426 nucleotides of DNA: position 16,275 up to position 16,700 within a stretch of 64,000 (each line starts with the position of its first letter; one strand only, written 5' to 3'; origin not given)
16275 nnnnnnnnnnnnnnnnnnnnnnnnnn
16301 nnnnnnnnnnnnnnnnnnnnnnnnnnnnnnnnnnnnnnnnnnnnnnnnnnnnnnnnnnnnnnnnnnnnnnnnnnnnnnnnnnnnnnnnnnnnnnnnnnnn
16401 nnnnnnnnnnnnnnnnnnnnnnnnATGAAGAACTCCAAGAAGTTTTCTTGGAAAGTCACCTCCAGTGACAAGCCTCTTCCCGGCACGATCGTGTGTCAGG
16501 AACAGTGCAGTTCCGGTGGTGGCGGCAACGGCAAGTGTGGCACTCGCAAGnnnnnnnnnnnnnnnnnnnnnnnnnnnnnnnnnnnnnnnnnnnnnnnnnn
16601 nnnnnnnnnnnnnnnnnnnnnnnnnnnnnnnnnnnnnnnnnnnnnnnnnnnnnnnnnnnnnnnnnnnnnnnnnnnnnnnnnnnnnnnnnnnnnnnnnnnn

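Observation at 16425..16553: Unannotated 42-aa peptide with three Cys and a GGGGNG run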

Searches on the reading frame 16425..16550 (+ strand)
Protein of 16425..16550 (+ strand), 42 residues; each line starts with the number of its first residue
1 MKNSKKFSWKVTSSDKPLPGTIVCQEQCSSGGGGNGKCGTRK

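Call 11: search_protein_families(library=pfam, proteins=[window:16425-16550:+], max_evalue=0.01)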
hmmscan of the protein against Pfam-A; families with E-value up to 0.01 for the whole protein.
window:16425-16550:+ (42 aa): 0 families

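Call 12: find_homologous_proteins(query=window:16425-16550:+, max_evalue=10)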
Query seq(42 aa) (42 aa): 5 proteins with E <= 10 among 5 candidates.
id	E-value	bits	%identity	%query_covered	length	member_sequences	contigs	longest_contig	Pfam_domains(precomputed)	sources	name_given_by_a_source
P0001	5.8e-18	80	91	79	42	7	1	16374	-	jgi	-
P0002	1.0e-17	79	94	79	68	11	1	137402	-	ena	-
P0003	2.2e-11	60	64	79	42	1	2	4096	-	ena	-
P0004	3.3e-9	53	67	79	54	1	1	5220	-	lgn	-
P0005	2.1e-7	48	52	79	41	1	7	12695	-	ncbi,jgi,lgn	jgi:hypothetical protein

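Call 14: find_encoding_contigs(protein=P0005, flank=8000, max_places=7)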
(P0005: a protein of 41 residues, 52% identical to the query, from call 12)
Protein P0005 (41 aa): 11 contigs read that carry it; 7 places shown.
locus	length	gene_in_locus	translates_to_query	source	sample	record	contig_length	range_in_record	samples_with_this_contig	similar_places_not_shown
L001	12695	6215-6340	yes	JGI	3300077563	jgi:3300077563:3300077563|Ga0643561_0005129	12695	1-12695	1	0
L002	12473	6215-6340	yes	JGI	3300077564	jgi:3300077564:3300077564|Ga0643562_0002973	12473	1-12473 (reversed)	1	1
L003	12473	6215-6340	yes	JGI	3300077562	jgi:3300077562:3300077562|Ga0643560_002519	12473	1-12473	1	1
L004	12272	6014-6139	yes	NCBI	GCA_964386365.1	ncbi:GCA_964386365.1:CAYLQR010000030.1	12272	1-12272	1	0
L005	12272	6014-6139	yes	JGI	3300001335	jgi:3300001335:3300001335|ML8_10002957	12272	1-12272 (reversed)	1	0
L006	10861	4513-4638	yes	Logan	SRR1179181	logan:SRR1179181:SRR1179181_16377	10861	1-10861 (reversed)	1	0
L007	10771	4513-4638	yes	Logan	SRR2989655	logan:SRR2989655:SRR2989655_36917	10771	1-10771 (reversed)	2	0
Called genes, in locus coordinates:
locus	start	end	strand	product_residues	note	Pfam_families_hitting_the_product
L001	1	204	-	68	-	?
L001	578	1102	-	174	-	PF13238:AAA_18, PF13207:AAA_17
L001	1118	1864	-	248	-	PF06508:QueC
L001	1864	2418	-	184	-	PF01725:Ham1p_like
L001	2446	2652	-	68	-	-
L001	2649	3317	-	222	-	-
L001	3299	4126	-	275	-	PF00303:Thymidylat_synt (weak)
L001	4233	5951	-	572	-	PF00501:AMP-binding, PF13193:AMP-binding_C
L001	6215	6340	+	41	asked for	-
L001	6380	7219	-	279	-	PF18958:DUF5700 (faint), PF10026:DUF2268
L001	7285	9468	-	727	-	PF00881:Nitroreductase, PF02624:YcaO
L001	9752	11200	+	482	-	PF00587:tRNA-synt_2b, PF03129:HGTP_anticodon, PF09180:ProRS-C_1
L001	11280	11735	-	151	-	PF00293:NUDIX, PF14815:NUDIX_4 (weak)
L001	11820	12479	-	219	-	PF00702:Hydrolase, PF12710:HAD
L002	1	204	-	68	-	?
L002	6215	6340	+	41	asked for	-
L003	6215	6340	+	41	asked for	-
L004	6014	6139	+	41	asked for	-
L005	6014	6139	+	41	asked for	-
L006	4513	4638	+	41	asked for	-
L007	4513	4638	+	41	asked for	-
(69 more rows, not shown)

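Call 15: find_encoding_contigs(protein=P0003, flank=8000)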
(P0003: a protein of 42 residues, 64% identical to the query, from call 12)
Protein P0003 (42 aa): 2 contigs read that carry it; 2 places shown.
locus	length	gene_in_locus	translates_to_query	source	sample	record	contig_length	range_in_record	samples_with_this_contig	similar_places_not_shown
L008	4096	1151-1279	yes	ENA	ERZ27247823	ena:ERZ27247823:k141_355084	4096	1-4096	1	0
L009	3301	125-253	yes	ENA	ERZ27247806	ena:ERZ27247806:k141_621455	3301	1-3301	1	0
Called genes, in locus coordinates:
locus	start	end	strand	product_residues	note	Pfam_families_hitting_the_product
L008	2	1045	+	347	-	?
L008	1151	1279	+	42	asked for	-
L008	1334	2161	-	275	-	PF10026:DUF2268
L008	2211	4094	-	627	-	?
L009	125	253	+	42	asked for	-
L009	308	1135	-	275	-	PF10026:DUF2268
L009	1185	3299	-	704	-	?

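Call 16: find_encoding_contigs(protein=P0004, flank=8000)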
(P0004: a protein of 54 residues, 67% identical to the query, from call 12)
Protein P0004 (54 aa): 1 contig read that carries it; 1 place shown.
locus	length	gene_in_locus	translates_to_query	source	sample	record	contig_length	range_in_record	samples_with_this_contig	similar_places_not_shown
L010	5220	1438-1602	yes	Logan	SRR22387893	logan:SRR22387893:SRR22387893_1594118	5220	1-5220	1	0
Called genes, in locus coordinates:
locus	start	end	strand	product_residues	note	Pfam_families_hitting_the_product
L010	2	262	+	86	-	?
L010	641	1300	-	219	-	PF10026:DUF2268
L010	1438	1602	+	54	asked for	-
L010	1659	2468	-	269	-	PF10026:DUF2268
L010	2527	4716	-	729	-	PF00881:Nitroreductase, PF02624:YcaO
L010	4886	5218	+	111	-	?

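Call 17: find_encoding_contigs(protein=P0002, flank=10000)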
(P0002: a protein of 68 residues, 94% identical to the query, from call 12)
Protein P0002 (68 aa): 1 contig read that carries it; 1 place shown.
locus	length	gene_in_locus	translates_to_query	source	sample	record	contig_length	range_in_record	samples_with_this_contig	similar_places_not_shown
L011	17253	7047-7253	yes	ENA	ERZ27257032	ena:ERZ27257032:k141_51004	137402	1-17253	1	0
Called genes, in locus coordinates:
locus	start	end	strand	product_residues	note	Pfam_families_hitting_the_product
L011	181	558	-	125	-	PF00072:Response_reg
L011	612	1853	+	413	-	PF27096:UvrC_M, PF08459:UvrC_RNaseH_dom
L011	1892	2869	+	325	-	PF01820:Dala_Dala_lig_N, PF02655:ATP-grasp_3, PF07478:Dala_Dala_lig_C, PF13535:ATP-grasp_4 (faint)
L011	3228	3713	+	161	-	PF00072:Response_reg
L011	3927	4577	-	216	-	-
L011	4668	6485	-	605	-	-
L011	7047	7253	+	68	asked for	-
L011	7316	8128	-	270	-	PF10026:DUF2268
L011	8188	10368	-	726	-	PF00881:Nitroreductase, PF02624:YcaO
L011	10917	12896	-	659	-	PF01564:Spermine_synth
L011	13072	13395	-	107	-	PF02033:RBFA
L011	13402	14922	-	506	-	PF00009:GTP_EFTU, PF01926:MMR_HSR1, PF22042:EF-G_D2, PF03144:GTP_EFTU_D2 (faint), PF11987:IF-2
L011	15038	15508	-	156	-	PF14584:DUF4446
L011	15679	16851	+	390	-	PF00266:Aminotran_5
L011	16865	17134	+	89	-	-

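Call 18: find_encoding_contigs(protein=P0001, flank=10000)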
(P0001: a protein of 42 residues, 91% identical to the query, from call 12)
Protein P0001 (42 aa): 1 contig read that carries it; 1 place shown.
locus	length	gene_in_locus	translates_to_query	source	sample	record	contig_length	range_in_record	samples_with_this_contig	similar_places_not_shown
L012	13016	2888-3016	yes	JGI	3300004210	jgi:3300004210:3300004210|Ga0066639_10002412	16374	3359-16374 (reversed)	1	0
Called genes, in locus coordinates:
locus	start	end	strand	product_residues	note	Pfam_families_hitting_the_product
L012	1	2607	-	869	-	?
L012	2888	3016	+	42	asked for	-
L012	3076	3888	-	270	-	PF10026:DUF2268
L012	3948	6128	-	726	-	PF00881:Nitroreductase, PF02624:YcaO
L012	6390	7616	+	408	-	PF00675:Peptidase_M16, PF05193:Peptidase_M16_C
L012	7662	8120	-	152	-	-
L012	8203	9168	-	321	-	PF21068:ATPgraspMvdD, PF02955:GSH-S_ATP (weak)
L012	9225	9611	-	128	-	PF00515:TPR_1 (faint)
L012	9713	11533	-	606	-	PF00005:ABC_tran, PF13304:AAA_21 (faint)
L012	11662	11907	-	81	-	-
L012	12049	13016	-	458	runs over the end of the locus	PF03979:Sigma70_r1_1, PF00140:Sigma70_r1_2, PF04542:Sigma70_r2, PF04539:Sigma70_r3, PF04545:Sigma70_r4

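Call 23: search_protein_families(library=ncbifam, proteins=[window:16425-16550:+, L011:8191-10368:-, P0004, L011:4671-6485:-, L011:3930-4577:-], max_evalue=0.01)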
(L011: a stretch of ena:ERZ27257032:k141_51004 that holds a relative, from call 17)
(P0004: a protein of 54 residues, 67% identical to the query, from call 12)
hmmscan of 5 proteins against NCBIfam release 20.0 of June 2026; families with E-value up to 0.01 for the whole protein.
window:16425-16550:+ (42 aa): 0 families

L011:8191-10368:- (726 aa): 8 families
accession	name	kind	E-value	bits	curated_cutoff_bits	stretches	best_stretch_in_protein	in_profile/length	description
TIGR03604.1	TOMM_cyclo_SagD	subfamily_domain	2.2e-39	135.4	219.25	1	389-725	22-376/377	thiazole/oxazole-forming peptide maturase, SagD family component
TIGR03605.1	antibiot_sagB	domain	8.8e-18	64.4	78.4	1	157-311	3-161/173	SagB family peptide dehydrogenase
TIGR03266.1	methan_mark_1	equivalog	4.1e-11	42.5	365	1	432-603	111-287/376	YcaO-related McrA-glycine thioamidation protein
TIGR00702.1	TIGR00702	domain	3.4e-09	36.2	75.65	1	431-591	111-276/377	YcaO-type kinase domain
TIGR04511.1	SagB_rel_DH_2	exception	6.1e-07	28.8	240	1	128-308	166-353/380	putative peptide maturation dehydrogenase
TIGR03553.1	F420_FbiB_CTERM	equivalog_domain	1.6e-05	24.7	249.55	1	253-330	105-182/194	F420 biosynthesis protein FbiB, C-terminal domain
NF009810.0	PRK13294.1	equivalog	0.0001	21.3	304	1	141-332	259-439/449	coenzyme F420-0:L-glutamate ligase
TIGR03859.1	PQQ_PqqD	equivalog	0.0015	18.3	46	0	22-76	18-72/81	pyrroloquinoline quinone biosynthesis peptide chaperone PqqD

P0004 (54 aa): 0 families

L011:4671-6485:- (605 aa): 0 families

L011:3930-4577:- (216 aa): 0 families

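Call 24: search_protein_families(library=pfam, proteins=[L011:8191-10368:-, L011:4671-6485:-, L011:3930-4577:-, L012:4-2607:-, L008:2-1045:+], max_evalue=0.01)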
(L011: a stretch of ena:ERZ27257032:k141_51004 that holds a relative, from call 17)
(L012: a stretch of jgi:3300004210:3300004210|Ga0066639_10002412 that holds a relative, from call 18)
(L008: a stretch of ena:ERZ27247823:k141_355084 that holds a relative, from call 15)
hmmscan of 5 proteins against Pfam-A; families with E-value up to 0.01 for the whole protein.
L011:8191-10368:- (726 aa): 3 families
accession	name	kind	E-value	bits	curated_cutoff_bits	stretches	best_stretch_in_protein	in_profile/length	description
PF02624.21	YcaO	-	1.2e-36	127.1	25.7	1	367-684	2-324/325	YcaO cyclodehydratase, ATP-ad Mg2+-binding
PF00881.29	Nitroreductase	-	1.5e-13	51.8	23.5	1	140-322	1-167/167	Nitroreductase family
PF14512.11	TM1586_NiRdase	-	0.00093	19.3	27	0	272-328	83-138/215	Putative TM nitroreductase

L011:4671-6485:- (605 aa): 1 family
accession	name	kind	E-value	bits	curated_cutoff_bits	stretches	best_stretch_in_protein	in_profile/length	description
PF04474.17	DUF554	-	0.0096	15.8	25.1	0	81-169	39-113/220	Protein of unknown function (DUF554)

L011:3930-4577:- (216 aa): 0 families

L012:4-2607:- (868 aa): 0 families

L008:2-1045:+ (347 aa): 1 family
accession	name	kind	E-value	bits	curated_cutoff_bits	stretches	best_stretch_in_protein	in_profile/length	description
PF00665.32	rve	-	0.0011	19.7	32.6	1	101-195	6-101/102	Integrase core domain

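Call 42: search_protein_representatives(alignment_id=A3)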
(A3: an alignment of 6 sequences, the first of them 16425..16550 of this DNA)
Query: 6 sequences, 42 profile positions. Proteins with E-value up to 0.001 (for the whole library): 24; up to 1e-10: 7; up to 1e-30: 0. The best 24 are listed.
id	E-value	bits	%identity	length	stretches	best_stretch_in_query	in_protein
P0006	4.4e-16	74.4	-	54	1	1-40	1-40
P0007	8.3e-16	73.5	-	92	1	4-42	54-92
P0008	5.6e-15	70.8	-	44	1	1-41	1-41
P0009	1.3e-14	69.7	-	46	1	2-40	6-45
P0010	1.6e-12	63.0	-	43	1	1-41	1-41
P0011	1.9e-11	59.5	-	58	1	1-41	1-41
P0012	4.1e-11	58.5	-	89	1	3-42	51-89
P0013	1.6e-10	56.5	-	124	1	4-41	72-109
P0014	3.1e-10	55.7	-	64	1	3-42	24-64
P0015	3.8e-10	55.4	-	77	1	2-40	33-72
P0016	5.2e-09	51.7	-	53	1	2-39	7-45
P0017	3.9e-08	48.9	-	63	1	2-38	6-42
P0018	6.2e-08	48.3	-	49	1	3-42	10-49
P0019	2.0e-07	46.7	-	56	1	2-40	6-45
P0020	2.0e-07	46.6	-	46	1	2-39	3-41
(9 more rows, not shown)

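Call 47: search_solved_structures(query=L011:8191-10368:-, max_evalue=0.01)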
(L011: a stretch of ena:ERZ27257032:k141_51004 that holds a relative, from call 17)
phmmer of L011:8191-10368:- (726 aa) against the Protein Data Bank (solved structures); distinct sequences matched with E-value up to 0.01: 8.
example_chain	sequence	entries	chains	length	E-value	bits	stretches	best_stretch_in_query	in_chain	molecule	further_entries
3eo7_A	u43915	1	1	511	5.4e-14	54.4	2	156-304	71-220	Putative Nitroreductase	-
4bs9_A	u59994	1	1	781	1.5e-06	29.8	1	429-724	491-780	TRUD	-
7u58_A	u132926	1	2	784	2.3e-06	29.2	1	429-581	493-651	MusD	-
6pe3_A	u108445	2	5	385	0.00036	22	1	427-590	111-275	Uncharacterized protein MJ1094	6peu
6gos_C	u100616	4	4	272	0.0005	21.5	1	123-321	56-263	Microcin B17-processing protein McbC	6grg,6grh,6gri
4eo3_A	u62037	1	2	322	0.0017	19.8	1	268-331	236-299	Bacterioferritin comigratory protein/NADH dehydrogenase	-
2b67_A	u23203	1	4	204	0.0026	19.1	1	266-329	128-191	COG0778: Nitroreductase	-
4v1t_A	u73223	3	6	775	0.0082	17.5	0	429-550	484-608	LYND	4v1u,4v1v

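Call 49: find_related_loci(query=A3, collection=metagenome_contigs, flank=6000)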
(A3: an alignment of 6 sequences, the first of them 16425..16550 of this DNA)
Query A3 (42 aa) in metagenome_contigs; peptide patterns used: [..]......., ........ (x = any residue, [..] = any of these).
266 stretches matched a pattern; 31 encode a relative of the query (tblastn E <= 1e-3); 31 distinct loci.
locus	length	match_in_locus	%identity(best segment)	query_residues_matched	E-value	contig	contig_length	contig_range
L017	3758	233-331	94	1-33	2e-13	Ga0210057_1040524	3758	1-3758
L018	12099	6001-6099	94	1-33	5e-13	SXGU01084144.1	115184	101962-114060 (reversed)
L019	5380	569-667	94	1-33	2e-12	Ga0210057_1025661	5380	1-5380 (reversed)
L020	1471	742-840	91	1-33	3e-12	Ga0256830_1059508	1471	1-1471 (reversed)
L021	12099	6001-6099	91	1-33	3e-12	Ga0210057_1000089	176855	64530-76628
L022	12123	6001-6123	67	1-42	5e-12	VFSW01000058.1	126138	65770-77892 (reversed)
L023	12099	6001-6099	88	1-33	6e-12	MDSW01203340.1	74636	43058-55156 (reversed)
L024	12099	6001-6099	88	1-33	8e-12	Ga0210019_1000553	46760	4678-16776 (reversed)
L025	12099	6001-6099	91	1-33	7e-12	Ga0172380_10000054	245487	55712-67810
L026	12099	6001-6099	88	1-33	8e-12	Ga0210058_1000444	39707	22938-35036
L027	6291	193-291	88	1-33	8e-12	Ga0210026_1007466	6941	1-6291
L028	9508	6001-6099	88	1-33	8e-12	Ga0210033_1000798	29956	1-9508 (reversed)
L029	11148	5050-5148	88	1-33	8e-12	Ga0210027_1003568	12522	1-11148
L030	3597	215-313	88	1-33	1e-11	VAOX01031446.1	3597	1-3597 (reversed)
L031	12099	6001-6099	91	1-33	1e-11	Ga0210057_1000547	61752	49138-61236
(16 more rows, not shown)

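Call 65: search_protein_families(library=pfam, alignment_id=A5, max_evalue=1)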
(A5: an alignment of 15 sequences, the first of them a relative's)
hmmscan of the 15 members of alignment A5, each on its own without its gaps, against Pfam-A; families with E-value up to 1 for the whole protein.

A. member 1, L011:9964-10368:- (135 aa): 2 families
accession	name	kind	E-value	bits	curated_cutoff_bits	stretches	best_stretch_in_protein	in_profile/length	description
PF03965.22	Penicillinase_R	-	0.028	15.2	22.6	1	47-92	16-63/115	Penicillinase repressor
PF08858.15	IDEAL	-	0.21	11.8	22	1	13-28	21-36/37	IDEAL domain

B. families by the number of members that match (of 15 scanned): 18 families
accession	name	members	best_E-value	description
PF03965.22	Penicillinase_R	11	0.0003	Penicillinase repressor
PF02421.24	FeoB_N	4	0.0044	Ferrous iron transport protein B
PF08278.16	DnaG_DnaB_bind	3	0.012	DNA primase DnaG DnaB-binding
PF21782.3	PKMT_2nd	3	0.012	PKMT, C-terminal winged helix domain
PF05402.18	PqqD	2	0.0028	Coenzyme PQQ synthesis protein D (PqqD)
PF21475.2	PaaA-like_N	2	0.02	PaaA-like, N-terminal domain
PF04738.18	Lant_dehydr_N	2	0.057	Lantibiotic dehydratase, N terminus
PF16221.11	HTH_47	1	0.03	winged helix-turn-helix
PF09724.14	Dcc1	1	0.041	Sister chromatid cohesion protein Dcc1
PF09407.15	AbiEi_1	1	0.048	AbiEi antitoxin C-terminal domain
PF06386.16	GvpL_GvpF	1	0.059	Gas vesicle synthesis protein GvpL/GvpF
PF05099.18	TerB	1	0.085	Tellurite resistance protein TerB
PF18688.6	DUF5638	1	0.098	Family of unknown function (DUF5638)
PF11994.14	DUF3489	1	0.11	Protein of unknown function (DUF3489)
PF08635.15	ox_reductase_C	1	0.13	Putative oxidoreductase C terminal domain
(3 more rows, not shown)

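Call 66: search_solved_structures(query=A5, max_evalue=1)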
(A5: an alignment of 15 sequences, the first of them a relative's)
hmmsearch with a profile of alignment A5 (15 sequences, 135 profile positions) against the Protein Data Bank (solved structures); distinct sequences matched with E-value up to 1: 0.

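Call 67: find_homologous_proteins(query=L011:8191-10368:-, max_evalue=1e-30)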
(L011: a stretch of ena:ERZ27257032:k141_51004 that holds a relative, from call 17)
Query L011:8191-10368:- (726 aa): 334 proteins with E <= 1e-30 among 8000 candidates; the best 120 are listed.
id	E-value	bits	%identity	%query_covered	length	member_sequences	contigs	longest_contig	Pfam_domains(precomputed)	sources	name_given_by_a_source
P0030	0.0e+0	1554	92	100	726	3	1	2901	PF00881.30,PF02624.22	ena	-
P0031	0.0e+0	1537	90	100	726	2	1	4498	PF00881.30,PF02624.22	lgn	-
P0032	0.0e+0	1521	90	99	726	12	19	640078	PF00881.30,PF02624.22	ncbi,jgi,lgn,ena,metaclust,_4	metaclust:\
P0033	0.0e+0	1499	88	100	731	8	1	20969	PF00881.30,PF02624.22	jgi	-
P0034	0.0e+0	1489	87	100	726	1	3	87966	PF00881.30,PF02624.22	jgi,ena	-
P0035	0.0e+0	1475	86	100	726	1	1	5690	PF00881.30,PF02624.22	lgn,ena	-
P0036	0.0e+0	1464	86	99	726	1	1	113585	PF00881.30,PF02624.22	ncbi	-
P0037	0.0e+0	1453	85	100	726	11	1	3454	PF00881.30,PF02624.22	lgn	-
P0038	0.0e+0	1445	85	100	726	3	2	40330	PF00881.30,PF02624.22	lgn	-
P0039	0.0e+0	1438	87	97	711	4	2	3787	PF00881.30,PF02624.22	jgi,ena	-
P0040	0.0e+0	1426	83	100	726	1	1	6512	PF00881.30,PF02624.22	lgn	-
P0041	0.0e+0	1402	82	99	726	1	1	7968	PF00881.30,PF02624.22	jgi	jgi:thiazole/oxazole-forming peptide maturase SagD family component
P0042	0.0e+0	1401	81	100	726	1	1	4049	PF00881.30,PF02624.22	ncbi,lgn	-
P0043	0.0e+0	1393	85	96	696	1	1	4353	PF00881.30,PF02624.22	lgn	-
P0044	0.0e+0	1372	80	100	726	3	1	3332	PF00881.30,PF02624.22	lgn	-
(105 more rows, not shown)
